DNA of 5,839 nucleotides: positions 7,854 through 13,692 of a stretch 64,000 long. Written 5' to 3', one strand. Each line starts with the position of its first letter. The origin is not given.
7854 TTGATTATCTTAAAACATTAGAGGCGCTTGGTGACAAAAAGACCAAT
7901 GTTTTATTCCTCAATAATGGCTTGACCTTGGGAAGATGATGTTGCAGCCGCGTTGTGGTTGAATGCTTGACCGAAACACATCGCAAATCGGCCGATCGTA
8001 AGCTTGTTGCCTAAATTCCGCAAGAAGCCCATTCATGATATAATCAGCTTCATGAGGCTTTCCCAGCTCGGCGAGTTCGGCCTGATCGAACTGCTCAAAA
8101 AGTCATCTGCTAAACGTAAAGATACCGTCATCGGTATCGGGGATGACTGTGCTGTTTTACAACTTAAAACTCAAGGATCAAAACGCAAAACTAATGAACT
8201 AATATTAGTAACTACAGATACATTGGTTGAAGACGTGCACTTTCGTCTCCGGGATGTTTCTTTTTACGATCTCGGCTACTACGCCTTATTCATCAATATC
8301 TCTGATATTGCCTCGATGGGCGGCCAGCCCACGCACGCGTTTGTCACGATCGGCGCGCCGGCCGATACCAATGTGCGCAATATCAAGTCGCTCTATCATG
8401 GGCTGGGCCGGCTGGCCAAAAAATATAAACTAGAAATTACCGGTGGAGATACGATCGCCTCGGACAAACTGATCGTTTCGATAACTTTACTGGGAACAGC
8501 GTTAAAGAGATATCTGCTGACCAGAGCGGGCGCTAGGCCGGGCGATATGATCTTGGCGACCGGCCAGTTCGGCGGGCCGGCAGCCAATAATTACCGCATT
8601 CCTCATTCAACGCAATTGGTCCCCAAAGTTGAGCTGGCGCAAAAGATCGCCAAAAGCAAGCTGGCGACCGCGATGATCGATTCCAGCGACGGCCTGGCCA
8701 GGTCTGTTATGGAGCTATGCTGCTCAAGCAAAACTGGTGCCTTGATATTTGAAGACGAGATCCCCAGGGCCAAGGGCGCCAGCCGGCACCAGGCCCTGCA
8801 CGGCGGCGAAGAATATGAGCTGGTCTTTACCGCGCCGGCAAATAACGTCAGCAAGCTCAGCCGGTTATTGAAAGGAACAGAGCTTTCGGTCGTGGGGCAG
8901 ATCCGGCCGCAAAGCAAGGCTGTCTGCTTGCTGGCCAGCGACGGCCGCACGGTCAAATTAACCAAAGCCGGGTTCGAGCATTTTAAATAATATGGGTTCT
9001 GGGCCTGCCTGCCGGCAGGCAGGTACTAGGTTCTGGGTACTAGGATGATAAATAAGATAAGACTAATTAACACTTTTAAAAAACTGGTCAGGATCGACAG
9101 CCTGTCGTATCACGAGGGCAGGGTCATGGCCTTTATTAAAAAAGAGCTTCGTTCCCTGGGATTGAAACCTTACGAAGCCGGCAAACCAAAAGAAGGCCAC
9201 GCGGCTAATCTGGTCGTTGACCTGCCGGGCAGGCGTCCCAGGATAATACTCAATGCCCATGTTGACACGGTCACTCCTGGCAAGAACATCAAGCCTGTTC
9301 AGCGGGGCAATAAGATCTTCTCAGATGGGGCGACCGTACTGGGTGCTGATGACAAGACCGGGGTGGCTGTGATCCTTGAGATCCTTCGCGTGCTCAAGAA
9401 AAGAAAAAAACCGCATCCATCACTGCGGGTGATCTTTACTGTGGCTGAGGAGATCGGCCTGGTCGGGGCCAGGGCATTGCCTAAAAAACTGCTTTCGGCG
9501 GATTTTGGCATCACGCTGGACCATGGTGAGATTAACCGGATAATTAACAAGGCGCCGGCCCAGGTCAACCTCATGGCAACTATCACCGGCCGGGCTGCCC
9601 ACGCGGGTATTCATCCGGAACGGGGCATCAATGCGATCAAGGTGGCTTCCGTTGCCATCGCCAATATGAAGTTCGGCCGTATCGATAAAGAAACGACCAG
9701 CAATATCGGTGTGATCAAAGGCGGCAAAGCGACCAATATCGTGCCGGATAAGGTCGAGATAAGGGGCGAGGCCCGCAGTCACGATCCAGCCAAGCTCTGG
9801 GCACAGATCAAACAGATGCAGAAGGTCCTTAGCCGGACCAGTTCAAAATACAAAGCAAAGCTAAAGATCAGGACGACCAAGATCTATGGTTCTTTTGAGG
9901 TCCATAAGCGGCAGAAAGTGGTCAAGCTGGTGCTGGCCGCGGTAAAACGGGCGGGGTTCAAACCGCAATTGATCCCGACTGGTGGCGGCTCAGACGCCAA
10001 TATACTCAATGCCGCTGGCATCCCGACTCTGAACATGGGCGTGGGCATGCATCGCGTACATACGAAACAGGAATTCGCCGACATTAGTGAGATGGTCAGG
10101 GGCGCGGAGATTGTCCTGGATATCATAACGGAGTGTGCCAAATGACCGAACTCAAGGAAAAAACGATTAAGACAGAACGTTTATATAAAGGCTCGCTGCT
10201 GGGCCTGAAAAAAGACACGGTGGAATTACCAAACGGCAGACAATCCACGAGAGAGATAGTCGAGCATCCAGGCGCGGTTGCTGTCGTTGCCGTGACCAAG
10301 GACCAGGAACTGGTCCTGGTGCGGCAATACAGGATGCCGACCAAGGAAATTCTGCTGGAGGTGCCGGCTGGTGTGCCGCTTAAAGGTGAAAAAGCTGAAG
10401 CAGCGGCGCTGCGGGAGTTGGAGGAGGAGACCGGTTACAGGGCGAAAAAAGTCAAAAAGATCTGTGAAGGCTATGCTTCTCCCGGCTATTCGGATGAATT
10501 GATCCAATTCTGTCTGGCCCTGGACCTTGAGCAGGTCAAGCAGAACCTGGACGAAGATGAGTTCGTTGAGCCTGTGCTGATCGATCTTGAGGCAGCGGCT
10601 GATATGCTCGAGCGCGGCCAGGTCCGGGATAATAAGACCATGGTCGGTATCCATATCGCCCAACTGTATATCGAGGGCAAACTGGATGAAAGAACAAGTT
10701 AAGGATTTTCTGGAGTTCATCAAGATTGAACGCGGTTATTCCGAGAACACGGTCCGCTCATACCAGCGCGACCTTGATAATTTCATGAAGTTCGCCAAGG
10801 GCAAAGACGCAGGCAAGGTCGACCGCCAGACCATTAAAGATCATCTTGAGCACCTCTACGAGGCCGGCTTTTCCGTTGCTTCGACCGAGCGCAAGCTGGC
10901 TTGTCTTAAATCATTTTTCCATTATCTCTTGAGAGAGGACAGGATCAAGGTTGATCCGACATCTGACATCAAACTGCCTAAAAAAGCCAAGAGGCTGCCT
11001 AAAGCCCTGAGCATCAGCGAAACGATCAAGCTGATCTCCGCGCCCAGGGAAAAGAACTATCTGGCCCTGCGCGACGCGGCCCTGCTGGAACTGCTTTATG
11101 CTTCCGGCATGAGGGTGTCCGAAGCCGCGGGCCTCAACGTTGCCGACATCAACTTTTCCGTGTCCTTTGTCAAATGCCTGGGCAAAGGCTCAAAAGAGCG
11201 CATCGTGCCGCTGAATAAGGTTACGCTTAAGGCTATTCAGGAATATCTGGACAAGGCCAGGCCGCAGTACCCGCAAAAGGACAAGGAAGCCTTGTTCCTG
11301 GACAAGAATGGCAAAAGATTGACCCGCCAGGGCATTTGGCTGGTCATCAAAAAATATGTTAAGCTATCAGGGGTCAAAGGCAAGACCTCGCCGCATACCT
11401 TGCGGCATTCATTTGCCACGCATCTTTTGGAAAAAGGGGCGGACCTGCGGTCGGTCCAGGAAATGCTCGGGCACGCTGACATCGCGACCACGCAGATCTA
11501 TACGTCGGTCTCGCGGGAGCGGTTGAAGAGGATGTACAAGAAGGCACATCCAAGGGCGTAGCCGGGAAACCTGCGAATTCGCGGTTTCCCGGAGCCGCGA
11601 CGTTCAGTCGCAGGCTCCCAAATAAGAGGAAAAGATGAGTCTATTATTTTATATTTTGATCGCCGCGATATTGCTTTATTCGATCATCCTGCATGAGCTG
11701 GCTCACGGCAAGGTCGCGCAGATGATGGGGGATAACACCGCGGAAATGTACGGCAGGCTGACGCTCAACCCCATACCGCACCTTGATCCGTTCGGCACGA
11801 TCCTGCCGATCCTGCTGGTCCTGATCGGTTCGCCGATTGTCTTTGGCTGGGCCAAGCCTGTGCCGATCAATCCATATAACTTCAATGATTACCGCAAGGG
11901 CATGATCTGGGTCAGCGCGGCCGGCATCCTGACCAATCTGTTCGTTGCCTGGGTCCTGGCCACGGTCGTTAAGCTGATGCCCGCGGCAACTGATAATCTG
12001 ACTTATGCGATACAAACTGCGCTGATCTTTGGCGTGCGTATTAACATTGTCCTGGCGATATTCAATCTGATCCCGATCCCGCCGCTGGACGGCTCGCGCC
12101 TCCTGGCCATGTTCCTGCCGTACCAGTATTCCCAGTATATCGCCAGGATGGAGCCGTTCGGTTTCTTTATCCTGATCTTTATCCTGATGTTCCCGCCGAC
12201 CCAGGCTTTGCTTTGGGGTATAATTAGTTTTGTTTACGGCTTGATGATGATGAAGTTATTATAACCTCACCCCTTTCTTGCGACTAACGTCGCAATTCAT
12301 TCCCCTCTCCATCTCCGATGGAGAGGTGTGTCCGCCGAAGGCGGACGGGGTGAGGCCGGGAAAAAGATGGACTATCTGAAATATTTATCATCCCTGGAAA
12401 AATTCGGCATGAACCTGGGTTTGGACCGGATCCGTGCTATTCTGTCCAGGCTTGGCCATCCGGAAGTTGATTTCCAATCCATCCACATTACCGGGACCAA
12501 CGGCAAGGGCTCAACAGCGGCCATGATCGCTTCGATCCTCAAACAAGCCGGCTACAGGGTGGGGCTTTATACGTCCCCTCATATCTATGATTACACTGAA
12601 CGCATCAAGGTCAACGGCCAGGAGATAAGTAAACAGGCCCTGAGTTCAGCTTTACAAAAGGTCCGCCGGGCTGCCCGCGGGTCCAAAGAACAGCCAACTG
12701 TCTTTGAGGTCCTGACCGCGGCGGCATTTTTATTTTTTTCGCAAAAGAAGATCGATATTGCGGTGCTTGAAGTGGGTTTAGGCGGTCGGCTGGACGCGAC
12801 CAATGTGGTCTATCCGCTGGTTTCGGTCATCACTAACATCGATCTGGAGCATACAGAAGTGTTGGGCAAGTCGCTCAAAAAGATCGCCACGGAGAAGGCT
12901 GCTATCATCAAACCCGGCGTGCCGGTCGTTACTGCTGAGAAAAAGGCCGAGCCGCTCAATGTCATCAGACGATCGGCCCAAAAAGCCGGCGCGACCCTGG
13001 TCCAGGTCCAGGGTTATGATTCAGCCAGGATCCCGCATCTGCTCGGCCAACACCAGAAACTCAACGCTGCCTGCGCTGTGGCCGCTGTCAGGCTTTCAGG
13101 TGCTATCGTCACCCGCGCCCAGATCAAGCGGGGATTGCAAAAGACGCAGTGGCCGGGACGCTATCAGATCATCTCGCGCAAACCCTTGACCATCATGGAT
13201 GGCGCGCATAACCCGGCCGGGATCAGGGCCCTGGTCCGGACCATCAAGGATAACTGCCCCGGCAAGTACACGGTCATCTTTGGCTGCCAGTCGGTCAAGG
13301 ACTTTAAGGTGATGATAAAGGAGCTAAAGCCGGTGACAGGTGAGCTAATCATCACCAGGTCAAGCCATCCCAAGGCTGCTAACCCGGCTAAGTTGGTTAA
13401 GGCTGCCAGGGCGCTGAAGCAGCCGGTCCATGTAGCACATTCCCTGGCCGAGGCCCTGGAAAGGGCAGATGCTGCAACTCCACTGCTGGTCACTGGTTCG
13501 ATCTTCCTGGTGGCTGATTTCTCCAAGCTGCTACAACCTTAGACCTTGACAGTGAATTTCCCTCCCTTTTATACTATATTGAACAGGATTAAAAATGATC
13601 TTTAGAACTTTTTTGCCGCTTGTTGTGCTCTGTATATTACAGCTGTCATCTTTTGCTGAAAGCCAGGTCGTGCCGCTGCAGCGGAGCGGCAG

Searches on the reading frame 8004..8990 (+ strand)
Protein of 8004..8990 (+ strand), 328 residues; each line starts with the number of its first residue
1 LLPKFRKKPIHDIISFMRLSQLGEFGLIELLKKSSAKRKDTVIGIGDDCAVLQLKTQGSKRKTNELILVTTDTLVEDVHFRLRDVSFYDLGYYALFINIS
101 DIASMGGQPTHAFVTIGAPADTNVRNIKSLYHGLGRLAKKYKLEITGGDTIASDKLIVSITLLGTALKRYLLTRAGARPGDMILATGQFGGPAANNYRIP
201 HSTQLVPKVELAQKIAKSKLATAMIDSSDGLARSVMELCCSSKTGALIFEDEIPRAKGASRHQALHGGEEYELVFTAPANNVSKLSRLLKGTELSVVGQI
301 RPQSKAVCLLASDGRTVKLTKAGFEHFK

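Call 6: search_protein_families(library=pfam, proteins=[window:8004-8990:+], max_evalue=0.01)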
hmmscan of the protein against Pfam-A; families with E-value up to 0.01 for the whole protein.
window:8004-8990:+ (328 aa): 2 families
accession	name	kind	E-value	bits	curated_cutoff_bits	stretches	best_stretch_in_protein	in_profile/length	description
PF00586.29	AIRS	-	9e-23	81.3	24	1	46-165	1-111/112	AIR synthase related protein, N-terminal domain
PF02769.27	AIRS_C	-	2.1e-07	31.7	23.1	1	207-304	46-149/156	AIR synthase related protein, C-terminal domain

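Call 7: search_protein_families(library=ncbifam, proteins=[window:8004-8990:+], max_evalue=0.01)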
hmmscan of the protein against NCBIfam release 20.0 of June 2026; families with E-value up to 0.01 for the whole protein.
window:8004-8990:+ (328 aa): 12 families
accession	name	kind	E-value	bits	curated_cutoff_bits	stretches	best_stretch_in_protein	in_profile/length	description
TIGR01379.1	thiL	equivalog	3.2e-71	239.9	184.15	1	23-327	1-320/320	thiamine-phosphate kinase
NF004351.0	PRK05731.1-4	equivalog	5.1e-48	163.8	324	1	18-327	10-319/321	thiamine-phosphate kinase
NF004350.0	PRK05731.1-1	equivalog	6.4e-46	156.7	441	1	22-328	3-323/325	thiamine-phosphate kinase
NF004353.0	PRK05731.2-2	equivalog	2.1e-42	145.3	301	1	27-328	5-303/311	thiamine-phosphate kinase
NF004354.0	PRK05731.2-3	equivalog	6.3e-40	137.3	204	1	44-297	15-256/273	thiamine-phosphate kinase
TIGR04049.1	AIR_rel_sll0787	hypoth_equivalog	7.5e-22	77.8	321.3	1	35-306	32-296/318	sll0787 family AIR synthase-like protein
TIGR03267.1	methan_mark_2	hypoth_equivalog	9.9e-22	77.4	365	1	27-305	24-300/323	methanogenesis marker 2 protein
TIGR00476.1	selD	equivalog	8.8e-15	54.7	125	1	30-260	23-258/311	selenide, water dikinase SelD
NF010705.0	PRK14105.1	equivalog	1.6e-09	37.1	291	1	36-202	37-191/345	selenide, water dikinase SelD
NF002098.0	PRK00943.1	equivalog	2.3e-09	36.6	299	1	46-261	49-263/347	selenide, water dikinase SelD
TIGR04050.1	MSMEG_0567_Cter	hypoth_equivalog_domain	1.2e-08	34.8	312.2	1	91-273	64-246/296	MSMEG_0567/sll0787 family protein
TIGR02124.1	hypE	equivalog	7.4e-08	31.7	251.6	1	38-271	25-261/332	hydrogenase expression/formation protein HypE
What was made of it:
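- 8004..8990 (+): thiL (thiamine-phosphate kinase), the downstream neighbour. NCBIfam TIGR01379 239.9 bits, above cut-off (call 7).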

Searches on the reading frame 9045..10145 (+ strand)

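Call 6: search_protein_families(library=pfam, proteins=[window:9045-10145:+], max_evalue=0.01)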
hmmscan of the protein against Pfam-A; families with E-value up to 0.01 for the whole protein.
window:9045-10145:+ (366 aa): 4 families
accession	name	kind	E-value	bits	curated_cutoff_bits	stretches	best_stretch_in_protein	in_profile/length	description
PF01546.33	Peptidase_M20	-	2.9e-21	76.8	24.6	1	68-362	1-205/206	Peptidase family M20/M25/M40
PF05343.19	Peptidase_M42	-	8.3e-18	64.9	23.2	2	101-163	133-193/292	M42 glutamyl aminopeptidase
PF04389.22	Peptidase_M28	-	1e-15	58.5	21.3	1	55-147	1-79/193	Peptidase family M28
PF07687.19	M20_dimer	-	3.9e-15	56.2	21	1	178-269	11-106/107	Peptidase dimerisation domain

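Call 7: search_protein_families(library=ncbifam, proteins=[window:9045-10145:+], max_evalue=0.01)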
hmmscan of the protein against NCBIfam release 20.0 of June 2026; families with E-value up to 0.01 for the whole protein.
window:9045-10145:+ (366 aa): 61 families (the best 25 are shown)
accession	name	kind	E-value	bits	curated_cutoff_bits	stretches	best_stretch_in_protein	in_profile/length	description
TIGR01883.1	PepT-like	hypoth_equivalog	1.9e-102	342.9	274.25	1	6-362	1-361/361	peptidase T-like protein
NF009920.0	PRK13381.1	subfamily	5.7e-47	160.5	293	1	82-365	124-409/412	peptidase T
NF003976.0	PRK05469.1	subfamily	7.1e-44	150.3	255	1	91-365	130-406/409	tripeptide aminopeptidase PepT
NF005602.0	PRK07338.1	equivalog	1.1e-34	119.7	357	1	57-363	87-398/409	hydrolase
TIGR01910.1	DapE-ArgE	subfamily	1.1e-31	110.4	217.6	1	8-354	1-371/373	ArgE/DapE family deacylase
NF004788.0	PRK06133.1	subfamily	1.3e-31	110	349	1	4-352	43-401/417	glutamate carboxypeptidase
NF005710.0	PRK07522.1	subfamily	1.3e-26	93.7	412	1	6-365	9-389/391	acetylornithine deacetylase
NF006399.0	PRK08651.1-2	equivalog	1.7e-26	93.2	381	2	6-209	5-214/405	succinyl-diaminopimelate desuccinylase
TIGR01892.1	AcOrn-deacetyl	equivalog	2.7e-24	85.9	297.7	1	10-359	2-363/365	acetylornithine deacetylase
TIGR01882.1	peptidase-T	equivalog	4.2e-24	85.2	285.75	1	91-363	131-405/410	peptidase T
NF006365.0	PRK08588.1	subfamily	8.2e-24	84.6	289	1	7-362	9-378/383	succinyl-diaminopimelate desuccinylase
TIGR01900.1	dapE-gram_pos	equivalog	1.2e-23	83.6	304.2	1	7-357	5-346/351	succinyl-diaminopimelate desuccinylase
TIGR01891.1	amidohydrolases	subfamily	1.7e-22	80.1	153.75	1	20-335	14-340/366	amidohydrolase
NF009557.0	PRK13009.1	equivalog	3.8e-22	78.9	284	2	175-364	183-374/377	succinyl-diaminopimelate desuccinylase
NF006400.0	PRK08651.1-3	equivalog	1.2e-20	73.7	374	1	62-363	81-405/410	succinyl-diaminopimelate desuccinylase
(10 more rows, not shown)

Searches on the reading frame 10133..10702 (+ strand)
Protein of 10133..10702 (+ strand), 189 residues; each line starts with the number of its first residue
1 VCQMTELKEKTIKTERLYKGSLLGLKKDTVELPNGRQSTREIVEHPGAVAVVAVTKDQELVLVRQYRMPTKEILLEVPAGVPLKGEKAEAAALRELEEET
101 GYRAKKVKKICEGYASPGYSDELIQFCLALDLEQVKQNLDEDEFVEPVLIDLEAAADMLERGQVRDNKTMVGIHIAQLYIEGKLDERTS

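Call 42: search_protein_families(library=pfam, proteins=[window:10133-10702:+], max_evalue=0.001)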
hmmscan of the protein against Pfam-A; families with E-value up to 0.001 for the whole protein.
window:10133-10702:+ (189 aa): 1 family
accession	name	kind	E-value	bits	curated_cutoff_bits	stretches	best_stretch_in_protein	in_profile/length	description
PF00293.34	NUDIX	-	2.4e-16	60.4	21.1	1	46-162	3-123/134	NUDIX domain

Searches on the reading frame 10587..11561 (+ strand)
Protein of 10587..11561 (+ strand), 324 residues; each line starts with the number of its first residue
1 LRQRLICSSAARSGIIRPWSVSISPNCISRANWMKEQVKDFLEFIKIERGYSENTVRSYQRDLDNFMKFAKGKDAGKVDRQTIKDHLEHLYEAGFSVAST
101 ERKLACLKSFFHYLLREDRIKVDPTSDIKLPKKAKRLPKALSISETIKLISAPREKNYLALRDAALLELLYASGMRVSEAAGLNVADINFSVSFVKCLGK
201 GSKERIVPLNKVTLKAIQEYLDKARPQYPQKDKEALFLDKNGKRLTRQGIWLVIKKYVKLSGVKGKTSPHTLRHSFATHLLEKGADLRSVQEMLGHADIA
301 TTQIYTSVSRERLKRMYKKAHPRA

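Call 42: search_protein_families(library=pfam, proteins=[window:10587-11561:+], max_evalue=0.001)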
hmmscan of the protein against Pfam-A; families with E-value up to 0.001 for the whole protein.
window:10587-11561:+ (324 aa): 4 families
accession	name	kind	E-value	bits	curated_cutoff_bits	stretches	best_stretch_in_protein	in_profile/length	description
PF00589.27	Phage_integrase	-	1.2e-49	168.8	27.1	1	146-310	8-170/172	Phage integrase family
PF02899.23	Phage_int_SAM_1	-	2.9e-21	76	22.3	1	38-117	1-82/83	Phage integrase, N-terminal SAM-like domain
PF13495.12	Phage_int_SAM_4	-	1.7e-08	35.1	27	1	40-118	4-82/85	Phage integrase, N-terminal SAM-like domain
PF13102.12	Phage_int_SAM_5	-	6.1e-05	23.8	22.3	1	49-125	17-93/98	Phage integrase SAM-like domain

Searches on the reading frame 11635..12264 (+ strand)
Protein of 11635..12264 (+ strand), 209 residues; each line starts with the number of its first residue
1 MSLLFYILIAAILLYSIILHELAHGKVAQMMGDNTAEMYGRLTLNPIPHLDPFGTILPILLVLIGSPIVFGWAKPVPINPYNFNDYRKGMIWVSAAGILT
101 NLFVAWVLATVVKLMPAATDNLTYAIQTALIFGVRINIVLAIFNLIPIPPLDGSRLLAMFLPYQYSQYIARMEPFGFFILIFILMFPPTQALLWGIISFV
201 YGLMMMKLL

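Call 42: search_protein_families(library=pfam, proteins=[window:11635-12264:+], max_evalue=0.001)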
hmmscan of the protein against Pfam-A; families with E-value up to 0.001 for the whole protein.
window:11635-12264:+ (209 aa): 1 family
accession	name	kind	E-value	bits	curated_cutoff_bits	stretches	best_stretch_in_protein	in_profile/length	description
PF02163.28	Peptidase_M50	-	1.7e-11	44.4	27.2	1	10-185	3-219/221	Peptidase family M50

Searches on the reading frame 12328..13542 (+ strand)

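Call 42: search_protein_families(library=pfam, proteins=[window:12328-13542:+], max_evalue=0.001)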
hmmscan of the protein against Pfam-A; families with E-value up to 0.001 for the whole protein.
window:12328-13542:+ (404 aa): 2 families
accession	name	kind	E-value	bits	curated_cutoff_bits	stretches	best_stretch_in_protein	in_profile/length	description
PF02875.26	Mur_ligase_C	-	3.5e-16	60.6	28.4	1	277-390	1-125/127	Mur ligase, glutamate ligase domain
PF08245.18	Mur_ligase_M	-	1.2e-14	55.2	24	1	54-195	1-111/200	Mur ligase middle domain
